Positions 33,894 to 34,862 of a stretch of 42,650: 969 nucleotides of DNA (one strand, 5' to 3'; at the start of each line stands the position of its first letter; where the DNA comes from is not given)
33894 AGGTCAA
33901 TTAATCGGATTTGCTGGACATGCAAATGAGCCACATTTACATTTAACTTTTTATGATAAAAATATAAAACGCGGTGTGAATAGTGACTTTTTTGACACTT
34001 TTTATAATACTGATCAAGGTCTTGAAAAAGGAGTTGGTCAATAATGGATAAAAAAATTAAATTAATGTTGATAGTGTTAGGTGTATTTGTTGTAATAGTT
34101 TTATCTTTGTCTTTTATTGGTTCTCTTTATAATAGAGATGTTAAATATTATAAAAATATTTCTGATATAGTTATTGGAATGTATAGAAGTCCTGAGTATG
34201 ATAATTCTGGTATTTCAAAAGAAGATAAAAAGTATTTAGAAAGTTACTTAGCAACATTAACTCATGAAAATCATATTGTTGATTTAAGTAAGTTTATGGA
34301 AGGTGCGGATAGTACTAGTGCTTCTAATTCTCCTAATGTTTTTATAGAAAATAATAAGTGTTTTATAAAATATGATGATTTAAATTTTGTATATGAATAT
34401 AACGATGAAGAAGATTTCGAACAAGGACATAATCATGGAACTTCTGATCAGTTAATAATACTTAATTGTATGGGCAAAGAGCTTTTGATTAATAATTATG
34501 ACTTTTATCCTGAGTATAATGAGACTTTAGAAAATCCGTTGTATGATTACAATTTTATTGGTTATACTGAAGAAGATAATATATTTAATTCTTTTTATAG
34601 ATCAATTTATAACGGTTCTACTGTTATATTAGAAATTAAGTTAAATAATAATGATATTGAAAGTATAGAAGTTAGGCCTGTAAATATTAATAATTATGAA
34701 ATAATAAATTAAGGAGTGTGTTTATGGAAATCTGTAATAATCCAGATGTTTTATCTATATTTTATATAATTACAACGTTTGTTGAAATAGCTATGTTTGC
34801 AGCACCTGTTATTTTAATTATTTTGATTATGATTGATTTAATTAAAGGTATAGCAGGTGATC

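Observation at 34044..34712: Partner proteins look like a new membrane-anchored extracytoplasmic family, coupled to each peptidase by a TAATG overlap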

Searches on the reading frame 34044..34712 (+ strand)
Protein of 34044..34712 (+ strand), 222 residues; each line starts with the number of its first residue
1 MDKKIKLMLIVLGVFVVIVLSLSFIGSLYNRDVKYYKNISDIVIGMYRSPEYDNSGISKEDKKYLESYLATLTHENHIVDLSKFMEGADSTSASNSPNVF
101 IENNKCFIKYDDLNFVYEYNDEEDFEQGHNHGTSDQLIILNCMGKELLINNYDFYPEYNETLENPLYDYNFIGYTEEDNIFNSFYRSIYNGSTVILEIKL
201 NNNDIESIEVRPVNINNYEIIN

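Call 5: search_protein_families(library=pfam, proteins=[window:34044-34712:+], max_evalue=1)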
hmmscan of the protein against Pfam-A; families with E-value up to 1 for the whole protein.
window:34044-34712:+ (222 aa): 2 families
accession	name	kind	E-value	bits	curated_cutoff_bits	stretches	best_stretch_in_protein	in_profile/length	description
PF10858.15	DUF2659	-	0.0057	16.8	27.7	1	6-114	23-127/216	Protein of unknown function (DUF2659)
PF11337.13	DUF3139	-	0.058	14.4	27.3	1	3-64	2-60/83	Protein of unknown function (DUF3139)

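Call 7: find_homologous_proteins(query=A1, max_evalue=0.001)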
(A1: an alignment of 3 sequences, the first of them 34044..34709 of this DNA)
Query A1 (3 sequences) (222 aa, profile of the alignment): 4 proteins with E <= 0.001 among 5117 candidates.
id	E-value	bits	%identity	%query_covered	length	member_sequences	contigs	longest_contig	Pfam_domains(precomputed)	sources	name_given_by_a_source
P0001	1.8e-108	379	100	100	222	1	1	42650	-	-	-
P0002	1.3e-104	367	47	98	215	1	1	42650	-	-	-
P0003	1.8e-97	343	41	100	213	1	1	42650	-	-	-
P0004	7.4e-36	142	37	87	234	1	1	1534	-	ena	-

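Call 8: search_protein_families(library=ncbifam, proteins=[window:34044-34712:+], max_evalue=1)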
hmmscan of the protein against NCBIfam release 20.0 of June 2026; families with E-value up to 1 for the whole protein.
window:34044-34712:+ (222 aa): 0 families

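Call 10: find_encoding_contigs(protein=P0004, flank=10000)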
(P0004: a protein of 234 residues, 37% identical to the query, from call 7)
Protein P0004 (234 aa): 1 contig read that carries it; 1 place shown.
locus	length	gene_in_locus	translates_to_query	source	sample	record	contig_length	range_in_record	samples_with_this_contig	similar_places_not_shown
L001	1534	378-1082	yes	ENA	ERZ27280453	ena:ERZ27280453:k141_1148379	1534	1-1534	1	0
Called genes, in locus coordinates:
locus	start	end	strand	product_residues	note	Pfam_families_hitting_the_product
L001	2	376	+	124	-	?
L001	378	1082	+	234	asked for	-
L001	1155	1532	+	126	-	?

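Call 25: search_protein_families(library=pfam, proteins=[P0004], max_evalue=1)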
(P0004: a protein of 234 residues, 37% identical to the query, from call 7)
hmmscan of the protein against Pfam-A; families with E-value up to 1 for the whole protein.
P0004 (234 aa): 3 families
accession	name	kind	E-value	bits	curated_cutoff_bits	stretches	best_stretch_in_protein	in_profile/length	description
PF08139.17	LPAM_1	-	0.00031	21.4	20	1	1-17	1-17/18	Prokaryotic membrane lipoprotein lipid attachment site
PF13627.12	LptM_cons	-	0.16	12.3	27.3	1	5-19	2-16/23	LPS-assembly lipoprotein LptM, conserved region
PF14264.12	Glucos_trans_II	-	0.16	11.5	30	1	174-233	210-269/317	Glucosyl transferase GtrII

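Call 28: find_related_loci(query=A2, collection=genome_contigs, flank=10000)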
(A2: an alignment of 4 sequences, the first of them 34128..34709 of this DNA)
Query A2 (194 aa) in genome_contigs; peptide patterns used: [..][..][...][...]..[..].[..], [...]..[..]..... (x = any residue, [..] = any of these).
141 stretches matched a pattern; 4 encode a relative of the query (tblastn E <= 1e-3); 4 distinct loci.
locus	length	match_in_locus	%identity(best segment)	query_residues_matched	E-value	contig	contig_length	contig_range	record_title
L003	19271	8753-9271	38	6-190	9e-34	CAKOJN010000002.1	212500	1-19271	MAG: uncultured Bacilli bacterium isolate REFINED_METABAT215_TOP10_CONTIGS_1500_ASSEMBLY_K77_MERGED__Hadza_MoBio_hadza-I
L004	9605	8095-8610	38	7-190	1e-33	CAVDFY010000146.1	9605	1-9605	bacterium isolate G02607-L1_cleanbin_000033 genome assembly, contig: Spades_G02607-L1_contig_2642, whole genome shotgun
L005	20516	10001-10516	37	7-190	2e-32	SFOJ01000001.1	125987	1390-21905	MAG: Mollicutes bacterium isolate W3P13.010 Contig36, whole genome shotgun sequence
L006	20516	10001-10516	37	7-190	8e-31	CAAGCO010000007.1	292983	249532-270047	MAG TPA_asm: Bacilli bacterium, isolate HGM10772, WGS project CAAGCO010000000 data, contig: SRS476120_52_k119_56323, who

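Call 33: predict_structure(alignment_id=A2)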
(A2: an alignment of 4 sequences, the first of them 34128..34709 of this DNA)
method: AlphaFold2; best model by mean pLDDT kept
length: 194 residues; sequences in the alignment: 4
mean_pLDDT: 70.8   pTM: 0.52
mean pLDDT of the five models: 70.8, 58.7, 58.6, 56.6, 55.2
residues with pLDDT >= 90: 23; 70-90: 93; 50-70: 46; < 50: 32
segments of 3 or more residues with pLDDT < 50: 92-107, 128-139
pLDDT, mean of each block of 10 residues (from residue 1): 73 65 63 71 59 82 88 90 69 42 47 89 55 40 83 83 76 82 83 86
secondary structure, 60 per line:
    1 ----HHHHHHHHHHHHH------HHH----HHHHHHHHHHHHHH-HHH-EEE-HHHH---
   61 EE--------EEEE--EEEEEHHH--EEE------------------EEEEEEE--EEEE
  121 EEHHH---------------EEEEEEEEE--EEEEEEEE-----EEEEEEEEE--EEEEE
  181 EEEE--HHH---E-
elements in order: H5-17 H31-44 E50-52 H54-57 E71-74 E77-81 E87-89 E108-114 E117-122 E141-149 E152-159 E165-173 E176-184

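Call 34: search_protein_representatives(alignment_id=A2)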
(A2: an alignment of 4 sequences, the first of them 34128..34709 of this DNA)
Query: 4 sequences, 182 profile positions. Proteins with E-value up to 0.001 (for the whole library): 64; up to 1e-10: 49; up to 1e-30: 20. The best 64 are listed.
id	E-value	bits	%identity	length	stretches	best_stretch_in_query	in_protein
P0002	9.3e-80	283.1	-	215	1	1-182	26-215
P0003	2.2e-78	278.6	-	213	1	1-182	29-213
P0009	2.2e-65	236.3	-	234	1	2-181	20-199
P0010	6.6e-46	172.8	-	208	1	6-181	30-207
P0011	1.3e-43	165.3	-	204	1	4-174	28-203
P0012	2.7e-39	151.2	-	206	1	2-176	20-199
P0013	1.0e-38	149.3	-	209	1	3-180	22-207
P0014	6.9e-38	146.6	-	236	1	2-180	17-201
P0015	8.3e-38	146.4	-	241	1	2-171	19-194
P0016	3.4e-37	144.4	-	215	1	2-176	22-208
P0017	4.2e-37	144.1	-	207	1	2-178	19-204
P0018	1.4e-36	142.4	-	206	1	4-173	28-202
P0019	9.8e-36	139.6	-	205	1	3-182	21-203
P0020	4.3e-34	134.3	-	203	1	3-172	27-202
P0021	3.4e-33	131.3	-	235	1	8-180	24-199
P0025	5.5e-31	124.1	-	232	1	2-175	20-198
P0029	7.3e-30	120.5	-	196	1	3-178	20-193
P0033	3.1e-24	102.1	-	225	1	3-176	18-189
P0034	3.7e-23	98.6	-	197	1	3-178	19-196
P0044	7.7e-16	74.8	-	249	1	10-173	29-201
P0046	1.4e-14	70.7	-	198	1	9-176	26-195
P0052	1.8e-12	63.8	-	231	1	10-174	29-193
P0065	1.6e-05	41.1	-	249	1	10-173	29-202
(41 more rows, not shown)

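Call 38: search_solved_structures(query=A3, max_evalue=10)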
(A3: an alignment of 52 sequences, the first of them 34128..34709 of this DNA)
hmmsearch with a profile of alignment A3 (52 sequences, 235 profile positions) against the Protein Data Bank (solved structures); distinct sequences matched with E-value up to 10: 3.
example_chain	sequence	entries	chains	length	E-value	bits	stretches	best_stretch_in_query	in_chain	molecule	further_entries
9kgz_A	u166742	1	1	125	0.027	16.9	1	42-85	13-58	De novo designed monomeric mainly-beta protein B10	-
6eom_A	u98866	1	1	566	0.064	15.7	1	1-71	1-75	MutT/NUDIX family protein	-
9l5r_h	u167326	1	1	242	1.5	11.2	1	38-76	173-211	U2 small nuclear ribonucleoprotein A'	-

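Call 39: search_protein_families(library=pfam, alignment_id=A3, max_evalue=0.01)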
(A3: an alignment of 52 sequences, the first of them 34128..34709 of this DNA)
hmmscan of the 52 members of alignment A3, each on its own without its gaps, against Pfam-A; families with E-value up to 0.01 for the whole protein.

A. member 1, window:34128-34709:+ (194 aa): 0 families

B. families by the number of members that match (of 52 scanned): 8 families
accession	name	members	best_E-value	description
PF08139.17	LPAM_1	6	8.6e-05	Prokaryotic membrane lipoprotein lipid attachment site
PF09716.15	ETRAMP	2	0.0041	Malarial early transcribed membrane protein (ETRAMP)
PF06724.16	DUF1206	1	0.00087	Domain of Unknown Function (DUF1206)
PF17870.6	Insulin_TMD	1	0.0014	Insulin receptor trans-membrane segment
PF20126.4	TumE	1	0.0016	Toxin TumE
PF25630.1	Phycodna_minor_capsid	1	0.0047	Phycodnaviridae minor capsid protein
PF05566.18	Pox_vIL-18BP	1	0.0062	Orthopoxvirus interleukin 18 binding protein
PF13786.12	DUF4179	1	0.0097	Domain of unknown function (DUF4179)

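Call 41: find_encoding_contigs(protein=P0044, flank=6000, max_places=3)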
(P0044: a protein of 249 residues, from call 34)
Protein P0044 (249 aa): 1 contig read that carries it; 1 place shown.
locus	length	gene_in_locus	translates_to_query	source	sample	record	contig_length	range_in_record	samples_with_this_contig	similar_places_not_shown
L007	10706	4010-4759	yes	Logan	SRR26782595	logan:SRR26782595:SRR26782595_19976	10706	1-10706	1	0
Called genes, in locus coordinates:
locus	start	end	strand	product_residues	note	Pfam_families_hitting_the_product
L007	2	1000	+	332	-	?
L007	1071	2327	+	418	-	PF01551:Peptidase_M23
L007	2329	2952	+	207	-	-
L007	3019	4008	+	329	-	PF00877:NLPC_P60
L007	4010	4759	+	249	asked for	-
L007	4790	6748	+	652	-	PF02518:HATPase_c, PF00204:DNA_gyraseB, PF01751:Toprim, PF00986:DNA_gyraseB_C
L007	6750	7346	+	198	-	PF01553:Acyltransferase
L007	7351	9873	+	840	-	PF00521:DNA_topoisoIV, PF03989:DNA_gyraseA_C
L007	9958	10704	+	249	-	?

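Call 42: find_encoding_contigs(protein=P0012, flank=6000, max_places=3)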
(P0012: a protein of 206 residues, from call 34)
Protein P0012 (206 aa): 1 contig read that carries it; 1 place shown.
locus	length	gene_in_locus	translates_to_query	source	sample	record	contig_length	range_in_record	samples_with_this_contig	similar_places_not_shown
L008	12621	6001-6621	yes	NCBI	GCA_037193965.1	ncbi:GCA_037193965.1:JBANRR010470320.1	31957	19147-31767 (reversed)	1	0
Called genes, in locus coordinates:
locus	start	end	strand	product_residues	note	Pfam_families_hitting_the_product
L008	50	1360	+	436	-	PF02881:SRP54_N, PF06414:Zeta_toxin (weak), PF13401:AAA_22 (weak), PF00448:SRP54, PF02978:SRP_SPB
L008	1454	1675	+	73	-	-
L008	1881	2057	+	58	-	-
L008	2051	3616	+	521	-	PF00239:Resolvase, PF07508:Recombinase, PF13408:Zn_ribbon_recom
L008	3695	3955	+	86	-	PF04014:MazE_antitoxin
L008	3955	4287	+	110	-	PF02452:PemK_toxin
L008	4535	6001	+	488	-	PF01551:Peptidase_M23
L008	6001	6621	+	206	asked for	-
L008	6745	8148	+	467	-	-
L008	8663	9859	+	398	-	PF01637:ATPase_2 (faint), PF13173:AAA_14, PF13635:DUF4143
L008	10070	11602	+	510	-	-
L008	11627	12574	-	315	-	-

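Call 45: predict_structure(alignment_id=A3)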
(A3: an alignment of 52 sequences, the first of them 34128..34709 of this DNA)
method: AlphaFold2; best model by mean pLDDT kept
length: 194 residues; sequences in the alignment: 52
mean_pLDDT: 93.6   pTM: 0.85
mean pLDDT of the five models: 93.6, 93.5, 93.1, 92.8, 92.7
residues with pLDDT >= 90: 172; 70-90: 6; 50-70: 15; < 50: 1
segments of 3 or more residues with pLDDT < 50: none
pLDDT, mean of each block of 10 residues (from residue 1): 92 98 97 97 97 96 98 98 94 61 71 98 95 97 97 98 98 97 97 94
secondary structure, 60 per line:
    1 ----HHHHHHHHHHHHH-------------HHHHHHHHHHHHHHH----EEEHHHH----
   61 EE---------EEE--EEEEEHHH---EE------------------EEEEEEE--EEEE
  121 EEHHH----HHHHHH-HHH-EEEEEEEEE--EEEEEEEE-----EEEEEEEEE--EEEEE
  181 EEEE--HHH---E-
elements in order: H5-17 H31-45 E50-52 H53-56 E72-74 E77-81 E108-114 E117-122 H130-135 E141-149 E152-159 E165-173 E176-184

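Call 48: fold_search(model_id=the predicted structure, library=pdb)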
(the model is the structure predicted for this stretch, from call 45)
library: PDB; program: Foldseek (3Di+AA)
matches with E <= 10: 403; with E <= 0.001: 0
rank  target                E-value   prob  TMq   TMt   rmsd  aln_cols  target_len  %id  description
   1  9qzd_A                1.0e-01  0.87  0.22  0.33   7.0        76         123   16  de novo NTF2-like protein (released 2025-10-22)
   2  9qzd_C                1.3e-01  0.89  0.22  0.35   6.7        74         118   16  de novo NTF2-like protein (released 2025-10-22)
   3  5tgn_C                2.1e-01  0.54  0.20  0.33   6.4        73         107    5  Crystal structure of protein Sthe_2403 from Sphaerobacter thermophilus (released 2016-10-26)
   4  9r0t_B                2.3e-01  0.77  0.22  0.37   5.6        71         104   15  De novo designed homodimeric NTF2-like protein with a hydrophobic pocket (released 2025-10-22)
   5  9s6c_C                2.3e-01  0.41  0.19  0.12  14.7        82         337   17  B12 Binding protein - BtuK1 (released 2025-09-17)
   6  9r0t_A                2.8e-01  0.69  0.21  0.36   5.9        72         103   15  De novo designed homodimeric NTF2-like protein with a hydrophobic pocket (released 2025-10-22)
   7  6w40_B                3.6e-01  0.25  0.19  0.28  10.6        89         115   10  An enumerative algorithm for de novo design of proteins with diverse pocket structures (released 2020-04-08)
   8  9r0t_C                3.8e-01  0.91  0.20  0.36   2.9        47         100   19  De novo designed homodimeric NTF2-like protein with a hydrophobic pocket (released 2025-10-22)
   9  3f40                  3.8e-01  0.63  0.20  0.30   4.2        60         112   15  Crystal structure of NTF2-like protein of unknown function (YP_677363.1) from CYTOPHAGA HUTCHINSONII ATCC 33406 at 1.27  (released 2008-11-18)
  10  9r00                  4.2e-01  0.96  0.20  0.30   1.8        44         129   14  De novo NTF2-like protein with a 2-helix C-terminal extension. (released 2025-10-22)
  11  4orl                  4.5e-01  0.30  0.21  0.33   9.8        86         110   16  Crystal structure of a DUF4783 family protein (BACOVA_04304) from Bacteroides ovatus ATCC 8483 at 1.40 A resolution (released 2014-03-05)
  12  9hji                  4.5e-01  0.13  0.19  0.06  16.8       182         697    4  Structure of Trypanosoma cruzi Prolyl Oligopeptidase in the close state (released 2025-10-01)
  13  6y2q_A                4.5e-01  0.10  0.16  0.09  14.6       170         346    8  Escherichia coli RnlA endoribonuclease (released 2021-05-12)
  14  5l33                  4.7e-01  0.87  0.20  0.35   2.7        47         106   21  Crystal structure of a de novo designed protein with curved beta-sheet (released 2017-01-25)
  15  9r17                  5.0e-01  0.51  0.21  0.34   6.1        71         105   11  De novo designed homodimeric NTF2-like protein with a hydrophobic pocket (released 2025-10-22)
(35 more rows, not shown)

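Call 50: search_protein_families(library=padloc, proteins=[window:34044-34712:+, P0044, P0012], max_evalue=0.1)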
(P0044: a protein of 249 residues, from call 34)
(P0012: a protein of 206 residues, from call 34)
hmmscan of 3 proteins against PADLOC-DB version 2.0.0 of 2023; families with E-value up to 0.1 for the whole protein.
window:34044-34712:+ (222 aa): 0 families

P0044 (249 aa): 0 families

P0012 (206 aa): 0 families

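Call 51: search_protein_families(library=phrogs, proteins=[window:34044-34712:+, P0044, P0012], max_evalue=0.1)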
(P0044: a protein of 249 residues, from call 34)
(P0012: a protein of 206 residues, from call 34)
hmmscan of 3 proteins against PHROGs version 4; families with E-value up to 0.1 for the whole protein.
window:34044-34712:+ (222 aa): 1 family
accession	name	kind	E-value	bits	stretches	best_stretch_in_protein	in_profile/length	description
phrog_11636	-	unknown function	0.062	14.5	0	32-87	7-58/78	-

P0044 (249 aa): 1 family
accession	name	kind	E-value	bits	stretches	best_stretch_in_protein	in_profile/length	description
phrog_1984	-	unknown function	0.0028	18.6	0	49-95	51-95/147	-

P0012 (206 aa): 7 families
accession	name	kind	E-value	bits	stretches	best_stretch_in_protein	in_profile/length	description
phrog_14435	-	unknown function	0.0063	17.7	1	4-44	2-42/128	-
phrog_902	-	unknown function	0.017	16.5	1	2-43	8-56/118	-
phrog_6360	-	unknown function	0.03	15.5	1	3-63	2-69/122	-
phrog_8801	-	unknown function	0.032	15.8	1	1-24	1-24/94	-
phrog_6073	-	lysis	0.035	15.4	1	4-25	3-24/67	Rz-like spanin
phrog_36342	-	unknown function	0.058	14.4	0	3-32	10-39/101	-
phrog_1119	-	moron, auxiliary metabolic gene and host takeover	0.092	14.2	0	3-21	2-20/78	Cor superinfection exclusion protein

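Call 53: fold_search(model_id=the predicted structure, library=viral)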
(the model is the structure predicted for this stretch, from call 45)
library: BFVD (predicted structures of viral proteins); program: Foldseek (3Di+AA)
matches with E <= 10: 881; with E <= 0.001: 0
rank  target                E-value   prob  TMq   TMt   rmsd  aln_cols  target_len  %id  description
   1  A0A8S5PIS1            5.1e-02  0.38  0.20  0.06  26.5       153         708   10  Pectate lyase (Fragment) [Podoviridae sp. ctHkH8]
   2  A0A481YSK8            9.5e-02  0.23  0.21  0.22  20.4       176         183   16  Uncharacterized protein [Marseillevirus LCMAC102]
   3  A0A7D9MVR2            1.1e-01  0.28  0.17  0.19  11.6        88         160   12  Non-structural protein NS-S [Bakau virus]
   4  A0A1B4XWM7            1.3e-01  0.14  0.18  0.17  22.5       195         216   13  Uncharacterized protein [Tenacibaculum phage pT24]
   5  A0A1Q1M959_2          1.7e-01  0.10  0.19  0.03  24.3       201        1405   11  Replicase [Agaricus bisporus endornavirus 1]
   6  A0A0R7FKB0            1.8e-01  0.60  0.20  0.32  10.5        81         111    5  Non-structural protein NS-S [Witwatersrand virus]
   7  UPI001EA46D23         1.9e-01  0.09  0.18  0.08  17.6       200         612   15  (no name look-up for this kind of identifier)
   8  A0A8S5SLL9            2.0e-01  0.14  0.21  0.21  20.6       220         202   10  Uncharacterized protein [Siphoviridae sp. ctrCN24]
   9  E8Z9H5                2.1e-01  0.54  0.21  0.46  14.8        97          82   13  Non-structural protein NS-S [Apeu virus]
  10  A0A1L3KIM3            2.1e-01  0.15  0.17  0.06  17.5       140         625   10  (no name in the UniProt tables at hand)
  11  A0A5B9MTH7            2.6e-01  0.96  0.20  0.43   5.0        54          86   17  (no name in the UniProt tables at hand)
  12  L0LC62                2.6e-01  0.84  0.18  0.46   4.7        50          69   10  Uncharacterized protein [Bacillus phage phiAGATE]
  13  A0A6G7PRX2            2.6e-01  0.05  0.14  0.05  19.7       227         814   10  RNA-dependent RNA polymerase [Callamezzo narna-like virus]
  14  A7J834                2.8e-01  0.25  0.18  0.23  12.1       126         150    5  Uncharacterized protein n680L [Paramecium bursaria Chlorella virus FR483]
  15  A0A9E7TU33            3.0e-01  0.84  0.20  0.39   4.0        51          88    2  Uncharacterized protein [Gordonia phage NovaSharks]
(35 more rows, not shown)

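Call 57: find_encoding_contigs(protein=P0065, flank=5000, max_places=2)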
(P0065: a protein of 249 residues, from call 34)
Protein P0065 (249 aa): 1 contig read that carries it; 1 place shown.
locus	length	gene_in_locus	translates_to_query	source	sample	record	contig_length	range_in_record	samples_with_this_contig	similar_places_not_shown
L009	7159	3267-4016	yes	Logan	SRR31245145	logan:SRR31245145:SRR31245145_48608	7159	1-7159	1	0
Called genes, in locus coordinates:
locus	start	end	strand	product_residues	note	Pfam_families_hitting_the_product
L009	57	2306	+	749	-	PF17854:FtsK_alpha, PF01580:FtsK_SpoIIIE, PF09397:FtsK_gamma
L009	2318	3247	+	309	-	PF01551:Peptidase_M23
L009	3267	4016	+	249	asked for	-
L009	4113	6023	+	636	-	PF02518:HATPase_c, PF00204:DNA_gyraseB, PF01751:Toprim, PF00986:DNA_gyraseB_C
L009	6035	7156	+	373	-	PF00266:Aminotran_5, PF01053:Cys_Met_Meta_PP (weak)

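Call 58: find_encoding_contigs(protein=P0052, flank=5000, max_places=2)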
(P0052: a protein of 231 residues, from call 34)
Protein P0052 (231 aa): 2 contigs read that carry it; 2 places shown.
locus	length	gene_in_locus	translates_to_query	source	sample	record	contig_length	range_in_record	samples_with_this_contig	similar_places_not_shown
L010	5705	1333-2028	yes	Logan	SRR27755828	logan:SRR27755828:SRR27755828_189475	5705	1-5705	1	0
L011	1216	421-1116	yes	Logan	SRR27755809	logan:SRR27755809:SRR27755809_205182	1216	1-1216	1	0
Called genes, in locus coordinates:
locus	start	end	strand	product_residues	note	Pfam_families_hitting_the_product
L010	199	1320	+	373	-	-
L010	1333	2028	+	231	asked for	-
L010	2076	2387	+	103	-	-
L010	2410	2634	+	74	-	PF05239:PRC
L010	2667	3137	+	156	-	PF01252:Peptidase_A8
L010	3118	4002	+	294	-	PF01479:S4 (weak), PF00849:PseudoU_synth_2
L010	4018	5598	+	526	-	-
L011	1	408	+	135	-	?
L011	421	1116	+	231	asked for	-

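Call 59: find_encoding_contigs(protein=P0033, flank=5000, max_places=2)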
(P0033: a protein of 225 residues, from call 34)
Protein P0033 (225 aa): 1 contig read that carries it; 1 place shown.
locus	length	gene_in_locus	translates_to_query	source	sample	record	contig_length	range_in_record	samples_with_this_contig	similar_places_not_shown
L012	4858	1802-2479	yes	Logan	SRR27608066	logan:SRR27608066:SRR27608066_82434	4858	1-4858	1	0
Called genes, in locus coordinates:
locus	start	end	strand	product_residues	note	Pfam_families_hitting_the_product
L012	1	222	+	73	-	?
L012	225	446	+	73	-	PF06257:VEG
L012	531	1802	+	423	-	PF01551:Peptidase_M23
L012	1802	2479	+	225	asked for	-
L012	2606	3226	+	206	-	-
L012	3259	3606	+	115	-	PF02557:VanY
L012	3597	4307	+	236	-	-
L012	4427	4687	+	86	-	PF04026:SpoVG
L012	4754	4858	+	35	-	?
